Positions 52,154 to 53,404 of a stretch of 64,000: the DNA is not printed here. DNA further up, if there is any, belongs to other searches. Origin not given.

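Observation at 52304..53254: UbiA-family enzyme inside the glycan cluster: candidate polyprenyl-phosphate phosphoribosyltransferase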

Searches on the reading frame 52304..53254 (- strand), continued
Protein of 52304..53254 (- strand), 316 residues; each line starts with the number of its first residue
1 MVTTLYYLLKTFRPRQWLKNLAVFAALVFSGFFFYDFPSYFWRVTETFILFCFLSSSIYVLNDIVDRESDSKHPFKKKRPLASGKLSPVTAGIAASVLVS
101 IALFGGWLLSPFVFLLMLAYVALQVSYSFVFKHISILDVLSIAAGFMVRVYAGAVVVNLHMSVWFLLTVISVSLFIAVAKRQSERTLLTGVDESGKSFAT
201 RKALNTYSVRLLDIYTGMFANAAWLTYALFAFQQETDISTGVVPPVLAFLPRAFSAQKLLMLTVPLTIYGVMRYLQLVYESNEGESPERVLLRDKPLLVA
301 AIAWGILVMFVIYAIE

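Call 82: search_protein_representatives(protein=window:52304-53254:-)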
Query: 316 residues. Proteins with E-value up to 0.001 (for the whole library): 12454; up to 1e-10: 8482; up to 1e-30: 1366. The best 150 are listed.
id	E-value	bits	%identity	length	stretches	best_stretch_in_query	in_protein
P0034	7.0e-130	449.4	68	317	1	1-316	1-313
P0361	1.3e-101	356.6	58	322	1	4-314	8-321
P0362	1.8e-89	316.8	70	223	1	94-314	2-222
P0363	3.6e-78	279.7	48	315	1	6-315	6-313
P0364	6.2e-78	278.9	49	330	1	3-314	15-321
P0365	3.2e-76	273.3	50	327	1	1-314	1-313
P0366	2.9e-74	266.9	47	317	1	4-315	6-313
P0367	2.6e-67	244.0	47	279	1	40-312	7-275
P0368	2.6e-65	237.5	45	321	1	4-314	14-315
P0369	1.1e-63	232.1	45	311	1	4-315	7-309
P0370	2.9e-62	227.5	45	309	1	8-314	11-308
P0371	1.0e-61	225.7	43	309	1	5-315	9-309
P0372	3.6e-61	223.9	45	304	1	5-315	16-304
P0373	7.7e-60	219.5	41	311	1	7-315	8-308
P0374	1.5e-59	218.6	49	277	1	9-235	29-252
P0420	1.3e-48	182.7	37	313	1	2-315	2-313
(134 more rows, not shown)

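Call 83: find_encoding_contigs(protein=P0363, flank=8000, max_places=1)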
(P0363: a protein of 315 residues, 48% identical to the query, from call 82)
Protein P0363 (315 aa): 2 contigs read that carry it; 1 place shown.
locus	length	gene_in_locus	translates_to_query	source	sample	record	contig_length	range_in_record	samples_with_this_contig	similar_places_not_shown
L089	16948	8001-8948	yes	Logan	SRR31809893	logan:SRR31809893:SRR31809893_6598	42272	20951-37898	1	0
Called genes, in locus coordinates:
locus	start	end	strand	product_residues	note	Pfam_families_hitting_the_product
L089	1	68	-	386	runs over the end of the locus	PF00801:PKD (weak), PF18911:PKD_4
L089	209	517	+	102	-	PF00166:Cpn10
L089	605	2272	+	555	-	PF00118:Cpn60_TCP1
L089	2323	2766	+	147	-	PF04545:Sigma70_r4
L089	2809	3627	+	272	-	PF01026:TatD_DNase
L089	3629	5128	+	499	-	-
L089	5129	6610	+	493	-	PF13231:PMT_2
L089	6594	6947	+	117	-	-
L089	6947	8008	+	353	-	PF00953:Glycos_transf_4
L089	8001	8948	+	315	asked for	PF01040:UbiA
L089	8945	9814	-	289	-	PF08308:PEGA, PF08239:SH3_3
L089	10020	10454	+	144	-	PF00011:HSP20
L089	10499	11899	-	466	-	PF00133:tRNA-synt_1, PF01406:tRNA-synt_1e (weak), PF09334:tRNA-synt_1g, PF00133:tRNA-synt_1, PF01406:tRNA-synt_1e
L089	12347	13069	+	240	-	PF01628:HrcA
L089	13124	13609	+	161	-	PF01025:GrpE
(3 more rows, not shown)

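Call 84: find_encoding_contigs(protein=P0373, flank=8000, max_places=1)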
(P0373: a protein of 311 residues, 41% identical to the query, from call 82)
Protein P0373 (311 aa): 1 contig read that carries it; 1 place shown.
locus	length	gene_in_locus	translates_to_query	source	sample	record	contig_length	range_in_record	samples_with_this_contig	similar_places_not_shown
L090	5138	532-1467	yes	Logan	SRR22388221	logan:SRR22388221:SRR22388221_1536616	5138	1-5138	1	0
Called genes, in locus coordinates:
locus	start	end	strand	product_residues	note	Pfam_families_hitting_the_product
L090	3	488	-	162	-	?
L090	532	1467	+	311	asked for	PF01040:UbiA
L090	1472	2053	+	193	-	-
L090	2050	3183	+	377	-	PF13439:Glyco_transf_4, PF20706:GT4-conflict, PF00534:Glycos_transf_1, PF13692:Glyco_trans_1_4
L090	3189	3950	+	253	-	PF13489:Methyltransf_23, PF08241:Methyltransf_11, PF08242:Methyltransf_12, PF13649:Methyltransf_25, PF13847:Methyltransf_31, PF01209:Ubie_methyltran (faint)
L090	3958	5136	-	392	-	?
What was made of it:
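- It is still present at 48% identity (call 83) and is lost at 41% (call 84).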

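Call 85: find_encoding_contigs(protein=P0420, flank=8000, max_places=1)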
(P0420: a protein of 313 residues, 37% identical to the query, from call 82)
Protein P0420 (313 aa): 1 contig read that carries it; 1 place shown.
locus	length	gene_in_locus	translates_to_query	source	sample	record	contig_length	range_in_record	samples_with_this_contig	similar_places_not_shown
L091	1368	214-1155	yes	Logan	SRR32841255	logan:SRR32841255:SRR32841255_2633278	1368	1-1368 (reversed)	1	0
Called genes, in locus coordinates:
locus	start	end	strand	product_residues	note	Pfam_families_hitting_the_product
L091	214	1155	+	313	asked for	PF01040:UbiA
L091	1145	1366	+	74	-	?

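Call 94: predict_structure(alignment_id=A3)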
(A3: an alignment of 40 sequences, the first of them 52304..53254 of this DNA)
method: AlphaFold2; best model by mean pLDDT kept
length: 316 residues; sequences in the alignment: 40
mean_pLDDT: 70.0   pTM: 0.67
mean pLDDT of the five models: 70.0, 69.5, 68.2, 66.8, 63.0
residues with pLDDT >= 90: 37; 70-90: 125; 50-70: 123; < 50: 31
segments of 3 or more residues with pLDDT < 50: 192-207, 243-245, 250-254
pLDDT, mean of each block of 10 residues (from residue 1): 82 79 66 64 88 90 84 75 85 93 93 91 87 70 77 72 56 61 53 46 43 58 57 52 50 55 71 67 58 76 76 63
secondary structure, 60 per line:
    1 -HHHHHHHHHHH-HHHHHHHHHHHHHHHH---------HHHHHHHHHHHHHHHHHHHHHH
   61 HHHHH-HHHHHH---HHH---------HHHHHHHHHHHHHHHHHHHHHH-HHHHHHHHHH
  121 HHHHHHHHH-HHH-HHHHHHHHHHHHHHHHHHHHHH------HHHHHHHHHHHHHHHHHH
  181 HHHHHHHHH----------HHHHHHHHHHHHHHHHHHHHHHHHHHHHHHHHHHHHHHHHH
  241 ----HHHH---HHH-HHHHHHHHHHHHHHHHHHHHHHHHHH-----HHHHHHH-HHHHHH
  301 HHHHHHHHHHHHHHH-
elements in order: H2-12 H14-29 H39-65 H67-72 H88-109 H111-129 H135-156 H163-189 H200-240 H245-248 H256-281 H287-293 H295-315
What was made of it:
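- The model of the enzyme itself has only moderate confidence (pLDDT 70; call 94).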

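Call 96: search_dna_similar(query=window:52304-53254:-, collection=plasmids, mode=protein, max_evalue=1e-10, max_rows=25)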
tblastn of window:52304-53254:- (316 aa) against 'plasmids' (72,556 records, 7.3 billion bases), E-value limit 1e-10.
Records with a match: 95; places in all: 95; records where one place covers at least 80% of the query: 54.
Best place of each record, by identity: <60% 95.
By first word of the organism name: Rhizobium 35; Sinorhizobium 5; Vibrio 3; Salipiger 3; Burkholderia 3; Sphingomonadaceae 3; Cereibacter 3; Mesorhizobium 3; Natronococcus 2; Streptomyces 2; and 27 more.
By predicted mobility (MOB-suite, as given by PLSDB): non-mobilizable 65; conjugative 21; mobilizable 9.
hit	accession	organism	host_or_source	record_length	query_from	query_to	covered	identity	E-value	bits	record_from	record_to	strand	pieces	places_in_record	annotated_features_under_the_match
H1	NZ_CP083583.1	Kovacikia minuta CCNUW1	cell culture,fresh water lake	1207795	9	304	94%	37.5%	8e-45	170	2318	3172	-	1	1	record has no annotation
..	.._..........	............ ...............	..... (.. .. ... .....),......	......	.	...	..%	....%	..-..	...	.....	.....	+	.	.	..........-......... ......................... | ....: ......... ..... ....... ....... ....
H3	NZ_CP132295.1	Natronococcus sp. AD-5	cell culture,sediment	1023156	1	313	99%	33.1%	2e-41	160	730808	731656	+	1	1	record has no annotation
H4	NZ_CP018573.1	Marivivens sp. JLT3646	cell culture,shallow-sea hydrothermal ...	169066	8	313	97%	33.5%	3e-42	162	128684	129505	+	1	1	decaprenyl-phosphate phosphoribosyltransferase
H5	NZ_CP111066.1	Chondrinema litorale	Seaweed,red alga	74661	13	316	96%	33.6%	2e-38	152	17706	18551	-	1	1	decaprenyl-phosphate phosphoribosyltransferase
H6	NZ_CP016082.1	Streptomyces sp. SAT1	Adenophora trachelioides Maxim.,single ...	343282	8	307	95%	33.8%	2e-29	125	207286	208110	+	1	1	UbiA prenyltransferase family protein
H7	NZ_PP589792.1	Lactococcus sp.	Bacterial culture,Dairy environment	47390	5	316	99%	32.4%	2e-35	142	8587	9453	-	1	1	decaprenyl-phosphate phosphoribosyltransferase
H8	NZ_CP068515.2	Lactococcus cremoris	Whole organism,Dairy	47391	5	316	99%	32.4%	2e-35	142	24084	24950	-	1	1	decaprenyl-phosphate phosphoribosyltransferase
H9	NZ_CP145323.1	Rhodococcus ruber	-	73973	8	304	94%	33.1%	3e-32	133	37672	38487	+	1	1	decaprenyl-phosphate phosphoribosyltransferase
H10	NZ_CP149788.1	Haloterrigena sp. KLK7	cell culture,salt lake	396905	2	315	99%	31.1%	5e-35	141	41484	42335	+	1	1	decaprenyl-phosphate phosphoribosyltransferase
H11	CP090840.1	Streptomyces viridifaciens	Whole organism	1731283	8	312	97%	32.0%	1e-35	143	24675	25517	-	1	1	decaprenyl-phosphate phosphoribosyltransferase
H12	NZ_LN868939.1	Nocardia farcinica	not known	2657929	8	313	97%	31.7%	3e-35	142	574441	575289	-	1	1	none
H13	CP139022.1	Flammeovirgaceae bacterium SG7u.111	Seagrass,tissue sample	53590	8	316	98%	30.4%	9e-35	140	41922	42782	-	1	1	decaprenyl-phosphate phosphoribosyltransferase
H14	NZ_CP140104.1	Vibrio alfacsensis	Scophthalmus maximus,intestinal tract ...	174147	9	299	92%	32.0%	2e-20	99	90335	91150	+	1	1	UbiA family prenyltransferase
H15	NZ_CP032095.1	Vibrio alfacsensis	Solea senegalensis,whole ...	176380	9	299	92%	31.6%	3e-20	99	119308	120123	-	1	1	UbiA family prenyltransferase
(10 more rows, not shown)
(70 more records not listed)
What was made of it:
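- Closest known: Plasmid-borne 'decaprenyl-phosphate phosphoribosyltransferase' clusters. Same: The synthases are homologous (30-34% identity, E 1e-35 to 1e-42; call 96) and sit in glycan clusters beside large membrane proteins or GT39 GT-Cs.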

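Call 97: search_dna_similar(query=window:52304-53254:-, collection=phages, mode=protein, max_evalue=1e-8, max_rows=15)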
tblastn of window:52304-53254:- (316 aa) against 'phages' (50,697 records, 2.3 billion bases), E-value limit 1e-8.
Records with a match: 1; places in all: 1; records where one place covers at least 80% of the query: 1.
Best place of each record, by identity: <60% 1.
By first word of the organism name: Bacteriophage 1.
By host as written in the record: - 1.
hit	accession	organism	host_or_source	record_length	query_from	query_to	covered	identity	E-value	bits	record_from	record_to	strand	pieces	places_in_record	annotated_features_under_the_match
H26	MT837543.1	Bacteriophage sp.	human fecal samples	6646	8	314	97%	29.2%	4e-33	134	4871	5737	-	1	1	record has no annotation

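Call 98: get_annotated_region(hit=H8, flank=8000)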
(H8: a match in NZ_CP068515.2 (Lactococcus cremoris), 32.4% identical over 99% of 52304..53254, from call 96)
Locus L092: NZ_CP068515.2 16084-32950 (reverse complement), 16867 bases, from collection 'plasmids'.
description: Lactococcus cremoris strain F.2.7 plasmid pF27D, complete sequence
organism: Lactococcus cremoris (NCBI taxid 1359)
taxonomy: Bacteria; Bacillota; Bacilli; Lactobacillales; Streptococcaceae; Lactococcus; Lactococcus cremoris
host: -; source: Whole organism,Dairy; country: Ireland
typing (MOB-suite, as given by PLSDB): mobilizable; replicon rep_cluster_414,rep_cluster_556; relaxase MOBP,MOB_Unknown
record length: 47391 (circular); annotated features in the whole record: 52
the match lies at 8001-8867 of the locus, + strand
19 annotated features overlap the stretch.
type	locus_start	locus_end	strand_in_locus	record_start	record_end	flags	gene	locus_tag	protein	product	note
CDS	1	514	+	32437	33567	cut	-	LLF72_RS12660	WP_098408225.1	glycoside hydrolase family 99-like domain-containing protein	-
CDS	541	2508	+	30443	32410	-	-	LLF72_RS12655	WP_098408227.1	capsular polysaccharide synthesis protein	-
CDS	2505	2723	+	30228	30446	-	-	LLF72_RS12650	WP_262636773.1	hypothetical protein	-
CDS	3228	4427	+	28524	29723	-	-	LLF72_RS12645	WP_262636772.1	O-antigen ligase family protein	-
CDS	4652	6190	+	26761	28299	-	-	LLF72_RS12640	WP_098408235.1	oligosaccharide flippase family protein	-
CDS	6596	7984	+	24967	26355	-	-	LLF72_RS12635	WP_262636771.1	hypothetical protein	-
CDS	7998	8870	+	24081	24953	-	-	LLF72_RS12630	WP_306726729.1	decaprenyl-phosphate phosphoribosyltransferase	-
CDS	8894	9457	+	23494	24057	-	-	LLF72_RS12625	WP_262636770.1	HAD-IB family phosphatase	GO:0008152 - metabolic process [Evidence IEA]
CDS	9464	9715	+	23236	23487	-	-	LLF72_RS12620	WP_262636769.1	GtrA family protein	GO:0000271 - polysaccharide biosynthetic process [Evidence IEA]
CDS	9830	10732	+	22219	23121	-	-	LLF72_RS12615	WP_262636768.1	phosphodiester glycosidase family protein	-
CDS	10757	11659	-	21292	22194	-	-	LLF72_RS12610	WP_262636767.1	LCP family protein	-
CDS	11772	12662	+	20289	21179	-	-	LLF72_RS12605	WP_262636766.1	IS982-like element IS982B family transposase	GO:0006313 - DNA transposition [Evidence IEA]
CDS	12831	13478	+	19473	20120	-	pcp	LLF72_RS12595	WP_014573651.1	pyroglutamyl-peptidase I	GO:0030163 - protein catabolic process [Evidence IEA]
CDS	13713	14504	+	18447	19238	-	-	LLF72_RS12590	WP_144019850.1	Type 1 glutamine amidotransferase-like domain-containing protein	GO:0006508 - proteolysis [Evidence IEA]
CDS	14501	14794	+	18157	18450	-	-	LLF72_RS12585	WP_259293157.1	hypothetical protein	-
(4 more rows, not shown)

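Call 99: get_annotated_region(hit=H4, flank=8000)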
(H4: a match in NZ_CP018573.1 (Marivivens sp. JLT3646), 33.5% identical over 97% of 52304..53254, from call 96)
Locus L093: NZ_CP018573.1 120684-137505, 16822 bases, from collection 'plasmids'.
description: Marivivens sp. JLT3646 plasmid unnamed, complete sequence
organism: Marivivens sp. JLT3646 (NCBI taxid 1920883)
taxonomy: Bacteria; Pseudomonadota; Alphaproteobacteria; Rhodobacterales; Paracoccaceae; Marivivens; Marivivens sp. JLT3646
host: -; source: cell culture,shallow-sea hydrothermal system; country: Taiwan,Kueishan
typing (MOB-suite, as given by PLSDB): non-mobilizable
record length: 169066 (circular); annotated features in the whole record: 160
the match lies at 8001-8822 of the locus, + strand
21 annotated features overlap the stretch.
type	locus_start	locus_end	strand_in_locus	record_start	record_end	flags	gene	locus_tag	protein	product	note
CDS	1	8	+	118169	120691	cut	-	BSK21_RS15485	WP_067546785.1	glycosyltransferase family 1 protein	-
CDS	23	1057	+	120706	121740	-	gmd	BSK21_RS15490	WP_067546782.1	GDP-mannose 4,6-dehydratase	GO:0000271 - polysaccharide biosynthetic process [Evidence IEA]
CDS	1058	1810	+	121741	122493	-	-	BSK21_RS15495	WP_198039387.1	hypothetical protein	-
CDS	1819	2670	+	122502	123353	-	-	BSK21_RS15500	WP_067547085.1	GDP-mannose 4,6-dehydratase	-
CDS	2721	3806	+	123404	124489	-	-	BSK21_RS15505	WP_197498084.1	glycosyltransferase family 1 protein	-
CDS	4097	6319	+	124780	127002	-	-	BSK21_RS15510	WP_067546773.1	hypothetical protein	-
CDS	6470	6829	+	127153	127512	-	-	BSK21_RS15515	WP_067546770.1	EamA family transporter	-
CDS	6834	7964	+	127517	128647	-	-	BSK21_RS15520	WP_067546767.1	glycosyltransferase family 4 protein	-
CDS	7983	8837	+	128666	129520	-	-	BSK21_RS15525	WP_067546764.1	decaprenyl-phosphate phosphoribosyltransferase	-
CDS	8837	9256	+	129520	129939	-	-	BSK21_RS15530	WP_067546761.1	divergent PAP2 family protein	-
CDS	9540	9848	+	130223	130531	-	-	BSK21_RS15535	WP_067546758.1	hypothetical protein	-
CDS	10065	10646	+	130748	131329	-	-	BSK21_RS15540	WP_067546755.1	hypothetical protein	-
CDS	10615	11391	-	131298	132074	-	-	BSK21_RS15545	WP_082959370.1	LuxR family transcriptional regulator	-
CDS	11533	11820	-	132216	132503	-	-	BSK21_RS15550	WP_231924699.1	H-NS histone family protein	-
CDS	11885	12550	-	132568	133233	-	-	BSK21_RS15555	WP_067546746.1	tyrosine-type recombinase/integrase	GO:0015074 - DNA integration [Evidence IEA]; GO:0006310 - DNA recombination [Evidence IEA]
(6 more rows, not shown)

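Call 100: get_annotated_region(hit=H5, flank=8000)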
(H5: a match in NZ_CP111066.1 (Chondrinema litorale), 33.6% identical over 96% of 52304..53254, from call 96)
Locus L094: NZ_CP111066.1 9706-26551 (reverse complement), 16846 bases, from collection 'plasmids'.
description: Chondrinema litorale strain WSW3-B12 plasmid unnamed24, complete sequence
organism: Chondrinema litorale (NCBI taxid 2994555)
taxonomy: Bacteria; Bacteroidota; Cytophagia; Cytophagales; Flammeovirgaceae; Chondrinema; Chondrinema litorale
host: -; source: Seaweed,red alga; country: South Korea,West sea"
typing (MOB-suite, as given by PLSDB): non-mobilizable
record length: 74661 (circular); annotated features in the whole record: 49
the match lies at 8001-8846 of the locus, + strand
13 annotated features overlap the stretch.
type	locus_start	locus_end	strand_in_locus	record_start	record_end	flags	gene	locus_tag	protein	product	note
CDS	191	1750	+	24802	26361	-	-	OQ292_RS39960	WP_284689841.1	hypothetical protein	-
CDS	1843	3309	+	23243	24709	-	-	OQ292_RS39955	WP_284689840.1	DUF2723 domain-containing protein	-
CDS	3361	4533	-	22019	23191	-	-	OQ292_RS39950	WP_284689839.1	IS3 family transposase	-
CDS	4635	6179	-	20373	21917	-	-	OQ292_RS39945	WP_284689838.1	glycosyltransferase family 39 protein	-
CDS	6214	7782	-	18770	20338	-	-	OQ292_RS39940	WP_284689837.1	hypothetical protein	-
CDS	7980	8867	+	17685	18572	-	-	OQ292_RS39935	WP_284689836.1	decaprenyl-phosphate phosphoribosyltransferase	-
CDS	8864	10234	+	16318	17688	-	-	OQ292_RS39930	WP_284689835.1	FAD-binding oxidoreductase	-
CDS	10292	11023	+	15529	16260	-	-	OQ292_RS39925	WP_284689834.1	SDR family oxidoreductase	-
CDS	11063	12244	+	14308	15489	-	-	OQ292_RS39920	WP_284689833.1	acyltransferase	-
CDS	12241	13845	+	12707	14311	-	-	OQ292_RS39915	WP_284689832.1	glycosyltransferase family 39 protein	-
CDS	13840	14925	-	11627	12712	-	-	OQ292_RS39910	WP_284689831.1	acyltransferase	-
CDS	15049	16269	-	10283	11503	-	-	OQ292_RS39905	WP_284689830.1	hypothetical protein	-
CDS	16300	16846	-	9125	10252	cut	-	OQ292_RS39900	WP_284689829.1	hypothetical protein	-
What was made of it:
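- Closest known: Plasmid-borne 'decaprenyl-phosphate phosphoribosyltransferase' clusters. Different: Those clusters carry the accessory steps explicitly: HAD + GtrA, PAP2 + EamA, or an FAD oxidoreductase + SDR pair (calls 98-100).
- Some plasmid-borne homologues carry an adjacent FAD oxidoreductase and SDR pair (Chondrinema; call 100).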

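Call 102: fold_search(model_id=the predicted structure, library=pdb)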
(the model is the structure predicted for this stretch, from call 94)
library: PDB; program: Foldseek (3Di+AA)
matches with E <= 10: 243; with E <= 0.001: 14
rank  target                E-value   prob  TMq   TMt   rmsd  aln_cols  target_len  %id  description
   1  8j8j_A                5.7e-12  1.00  0.75  0.81   4.8       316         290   31  Membrane bound PRTase, C3 symmetry, donor bound (released 2024-02-07)
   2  8j8k_A                9.8e-11  1.00  0.72  0.79   4.7       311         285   28  Membrane bound PRTase, C3 symmetry, acceptor bound (released 2024-02-07)
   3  6m31_A                4.5e-06  1.00  0.56  0.62   7.0       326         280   15  Structural and Functional Insights into an Archaeal Lipid Synthase (released 2021-02-03)
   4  7bpu_A                1.8e-05  1.00  0.57  0.63   6.9       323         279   15  Structural and mechanistic insights into the biosynthesis of Digeranylgeranylglyceryl phosphate synthase in membranes (released 2021-04-14)
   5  4tq4_B                2.6e-05  1.00  0.57  0.62   7.3       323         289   17  Structure of a UbiA homolog from Archaeoglobus fulgidus bound to DMAPP and Mg2+ (released 2014-07-16)
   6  4tq4_D                4.0e-05  1.00  0.59  0.64   7.2       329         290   18  Structure of a UbiA homolog from Archaeoglobus fulgidus bound to DMAPP and Mg2+ (released 2014-07-16)
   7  4tq3_A                4.2e-05  1.00  0.61  0.67   6.4       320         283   18  Structure of a UbiA homolog from Archaeoglobus fulgidus bound to GPP and Mg2+ (released 2014-07-16)
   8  4tq4_A                8.7e-05  1.00  0.60  0.66   6.4       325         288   17  Structure of a UbiA homolog from Archaeoglobus fulgidus bound to DMAPP and Mg2+ (released 2014-07-16)
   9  4tq4_C                9.1e-05  1.00  0.61  0.66   6.6       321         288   17  Structure of a UbiA homolog from Archaeoglobus fulgidus bound to DMAPP and Mg2+ (released 2014-07-16)
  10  4tq3_B                9.5e-05  1.00  0.62  0.68   6.9       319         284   17  Structure of a UbiA homolog from Archaeoglobus fulgidus bound to GPP and Mg2+ (released 2014-07-16)
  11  4od4_A                1.2e-04  1.00  0.55  0.62   7.0       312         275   15  Apo structure of a UbiA homolog from Aeropyrum pernix K1 (released 2014-03-19)
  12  4tq6_B                3.3e-04  1.00  0.57  0.66   6.9       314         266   16  Structure of a UbiA homolog from Archaeoglobus fulgidus bound to Cd2+ (released 2014-07-16)
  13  4tq5                  5.1e-04  1.00  0.56  0.63   7.2       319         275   17  Structure of a UbiA homolog from Archaeoglobus fulgidus (released 2014-07-16)
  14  4tq6_A                9.3e-04  1.00  0.51  0.59   7.6       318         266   15  Structure of a UbiA homolog from Archaeoglobus fulgidus bound to Cd2+ (released 2014-07-16)
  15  4od5_A                1.8e-03  1.00  0.55  0.62   7.2       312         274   15  Substrate-bound structure of a UbiA homolog from Aeropyrum pernix K1 (released 2014-03-19)
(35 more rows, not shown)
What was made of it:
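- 52304..53254 (-): Polyprenyl-phosphate 5-phosphoribosyltransferase (DPPRS/PPPRS; UbiA fold; Rv3806c family), 316 aa. By Foldseek, 8j8j gives TM 0.75/0.81 (call 102).
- On DPPR synthase / PPPRS (Rv3806c family within the UbiA superfamily): The AF2 model is all-helical, and Foldseek gives probability 1.0 to 8j8j and to UbiA and DGGGPS folds (calls 94, 102).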
